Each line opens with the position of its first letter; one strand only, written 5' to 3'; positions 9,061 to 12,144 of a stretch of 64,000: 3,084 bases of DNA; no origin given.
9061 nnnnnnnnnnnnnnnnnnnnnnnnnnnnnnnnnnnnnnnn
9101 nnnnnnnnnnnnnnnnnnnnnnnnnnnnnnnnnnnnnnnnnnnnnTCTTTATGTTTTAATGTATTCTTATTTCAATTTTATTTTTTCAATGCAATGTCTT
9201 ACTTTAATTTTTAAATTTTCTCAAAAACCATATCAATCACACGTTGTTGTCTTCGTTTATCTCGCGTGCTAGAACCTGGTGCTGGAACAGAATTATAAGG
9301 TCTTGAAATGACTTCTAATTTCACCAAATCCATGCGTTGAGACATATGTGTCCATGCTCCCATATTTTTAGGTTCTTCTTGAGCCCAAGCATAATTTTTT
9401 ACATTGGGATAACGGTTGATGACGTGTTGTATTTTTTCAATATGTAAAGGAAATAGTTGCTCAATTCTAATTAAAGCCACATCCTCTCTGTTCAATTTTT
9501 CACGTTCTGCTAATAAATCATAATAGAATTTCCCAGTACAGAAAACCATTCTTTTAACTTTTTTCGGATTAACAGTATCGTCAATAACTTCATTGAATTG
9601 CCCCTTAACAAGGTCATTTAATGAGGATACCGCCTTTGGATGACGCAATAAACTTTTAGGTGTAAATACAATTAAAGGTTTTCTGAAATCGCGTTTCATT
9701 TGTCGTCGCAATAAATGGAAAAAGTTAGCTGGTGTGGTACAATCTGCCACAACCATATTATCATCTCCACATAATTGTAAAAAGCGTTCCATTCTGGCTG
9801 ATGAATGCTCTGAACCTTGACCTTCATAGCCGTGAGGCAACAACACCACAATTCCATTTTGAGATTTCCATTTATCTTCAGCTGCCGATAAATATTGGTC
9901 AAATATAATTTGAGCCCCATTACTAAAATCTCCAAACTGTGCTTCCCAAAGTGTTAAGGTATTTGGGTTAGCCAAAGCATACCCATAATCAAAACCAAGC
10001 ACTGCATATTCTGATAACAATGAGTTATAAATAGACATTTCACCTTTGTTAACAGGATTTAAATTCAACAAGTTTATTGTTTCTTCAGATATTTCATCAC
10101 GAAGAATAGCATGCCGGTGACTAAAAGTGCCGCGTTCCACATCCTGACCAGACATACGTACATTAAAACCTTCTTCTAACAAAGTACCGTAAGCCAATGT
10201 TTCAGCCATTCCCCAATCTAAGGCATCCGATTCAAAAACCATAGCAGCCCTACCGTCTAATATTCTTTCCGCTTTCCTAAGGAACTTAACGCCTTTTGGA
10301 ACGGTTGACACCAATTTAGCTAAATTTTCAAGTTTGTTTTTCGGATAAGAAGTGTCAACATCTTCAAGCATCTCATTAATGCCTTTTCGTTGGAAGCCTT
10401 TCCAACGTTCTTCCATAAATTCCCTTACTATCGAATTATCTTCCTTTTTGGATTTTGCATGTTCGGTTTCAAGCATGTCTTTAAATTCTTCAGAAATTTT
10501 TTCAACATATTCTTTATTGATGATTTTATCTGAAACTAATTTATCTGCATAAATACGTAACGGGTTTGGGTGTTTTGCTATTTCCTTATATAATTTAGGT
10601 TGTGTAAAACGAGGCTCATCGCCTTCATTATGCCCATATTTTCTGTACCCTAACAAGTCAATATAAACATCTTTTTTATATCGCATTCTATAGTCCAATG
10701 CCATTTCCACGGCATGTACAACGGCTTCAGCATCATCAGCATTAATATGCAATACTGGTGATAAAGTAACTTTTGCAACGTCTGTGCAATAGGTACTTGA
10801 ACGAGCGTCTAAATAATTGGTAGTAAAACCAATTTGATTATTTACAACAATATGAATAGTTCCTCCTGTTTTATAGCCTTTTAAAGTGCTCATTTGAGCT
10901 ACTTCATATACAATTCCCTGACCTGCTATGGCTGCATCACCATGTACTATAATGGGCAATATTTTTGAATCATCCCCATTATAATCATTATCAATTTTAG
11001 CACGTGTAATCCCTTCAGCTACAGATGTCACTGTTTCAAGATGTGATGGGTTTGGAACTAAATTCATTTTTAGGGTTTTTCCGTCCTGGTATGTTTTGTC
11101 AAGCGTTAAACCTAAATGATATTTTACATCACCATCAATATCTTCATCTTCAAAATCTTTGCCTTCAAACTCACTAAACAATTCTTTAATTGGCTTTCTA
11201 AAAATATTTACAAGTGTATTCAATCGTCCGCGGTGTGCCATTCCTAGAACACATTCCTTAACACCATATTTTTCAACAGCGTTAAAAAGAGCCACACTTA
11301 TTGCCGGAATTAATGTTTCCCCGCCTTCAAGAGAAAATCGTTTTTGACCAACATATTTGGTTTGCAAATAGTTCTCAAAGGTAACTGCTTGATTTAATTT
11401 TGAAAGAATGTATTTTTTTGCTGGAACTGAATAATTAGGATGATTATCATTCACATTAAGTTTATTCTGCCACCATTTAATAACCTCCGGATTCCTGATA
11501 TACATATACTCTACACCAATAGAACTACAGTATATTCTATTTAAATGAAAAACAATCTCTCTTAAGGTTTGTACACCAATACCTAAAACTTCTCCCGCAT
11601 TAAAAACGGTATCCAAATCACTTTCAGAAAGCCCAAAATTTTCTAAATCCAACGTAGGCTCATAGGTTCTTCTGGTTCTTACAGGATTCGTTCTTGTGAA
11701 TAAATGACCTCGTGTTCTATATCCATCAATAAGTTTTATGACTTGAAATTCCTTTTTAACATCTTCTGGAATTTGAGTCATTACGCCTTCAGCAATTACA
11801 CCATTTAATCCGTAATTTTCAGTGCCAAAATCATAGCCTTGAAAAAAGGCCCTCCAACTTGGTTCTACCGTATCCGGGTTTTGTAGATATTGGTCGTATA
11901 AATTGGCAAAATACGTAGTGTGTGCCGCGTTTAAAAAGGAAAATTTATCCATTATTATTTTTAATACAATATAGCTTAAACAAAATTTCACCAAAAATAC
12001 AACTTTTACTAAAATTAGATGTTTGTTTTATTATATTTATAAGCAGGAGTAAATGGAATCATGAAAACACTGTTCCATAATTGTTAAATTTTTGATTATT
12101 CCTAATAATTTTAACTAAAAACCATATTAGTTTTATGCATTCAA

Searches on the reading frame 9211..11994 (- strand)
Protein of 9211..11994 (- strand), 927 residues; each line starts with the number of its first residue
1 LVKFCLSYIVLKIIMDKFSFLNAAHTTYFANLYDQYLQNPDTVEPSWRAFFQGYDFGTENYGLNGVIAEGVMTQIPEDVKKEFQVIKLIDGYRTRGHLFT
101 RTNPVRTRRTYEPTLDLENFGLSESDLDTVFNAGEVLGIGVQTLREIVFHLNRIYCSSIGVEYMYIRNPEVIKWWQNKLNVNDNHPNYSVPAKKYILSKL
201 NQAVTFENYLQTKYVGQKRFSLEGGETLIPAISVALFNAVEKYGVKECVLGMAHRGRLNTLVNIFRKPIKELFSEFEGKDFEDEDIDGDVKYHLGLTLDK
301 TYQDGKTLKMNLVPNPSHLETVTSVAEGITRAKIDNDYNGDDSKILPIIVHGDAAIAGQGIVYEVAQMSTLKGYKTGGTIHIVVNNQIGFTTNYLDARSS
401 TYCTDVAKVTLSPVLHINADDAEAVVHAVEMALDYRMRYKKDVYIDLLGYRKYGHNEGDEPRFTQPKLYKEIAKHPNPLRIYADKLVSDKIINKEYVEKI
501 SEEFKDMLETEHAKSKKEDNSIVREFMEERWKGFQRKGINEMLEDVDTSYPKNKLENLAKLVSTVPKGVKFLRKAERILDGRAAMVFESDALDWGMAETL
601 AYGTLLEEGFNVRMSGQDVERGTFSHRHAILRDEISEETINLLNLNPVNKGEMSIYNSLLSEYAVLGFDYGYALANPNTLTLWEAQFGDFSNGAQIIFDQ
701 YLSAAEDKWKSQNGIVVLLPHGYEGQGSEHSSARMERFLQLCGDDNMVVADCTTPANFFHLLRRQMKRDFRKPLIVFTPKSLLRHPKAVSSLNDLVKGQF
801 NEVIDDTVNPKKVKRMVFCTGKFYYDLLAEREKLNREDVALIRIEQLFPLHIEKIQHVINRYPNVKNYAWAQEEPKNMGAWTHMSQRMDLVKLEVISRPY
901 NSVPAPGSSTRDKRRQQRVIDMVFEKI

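Call 5: search_protein_families(library=pfam, proteins=[window:9211-11994:-])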
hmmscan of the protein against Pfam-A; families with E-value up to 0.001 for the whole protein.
window:9211-11994:- (927 aa): 4 families
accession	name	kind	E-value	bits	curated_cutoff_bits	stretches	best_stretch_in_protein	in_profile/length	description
PF00676.26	E1_dh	-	3.7e-52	177.6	22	1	203-518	6-294/300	Dehydrogenase E1 component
PF02779.29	Transket_pyr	-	4.5e-45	153.9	27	1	591-784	2-173/174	Transketolase, pyrimidine binding domain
PF16870.10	OxoGdeHyase_C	-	7.9e-40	136.5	27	1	789-924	1-151/151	2-oxoglutarate dehydrogenase C-terminal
PF16078.10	2-oxogl_dehyd_N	-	2.2e-13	50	27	1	19-57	2-40/41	2-oxoglutarate dehydrogenase N-terminus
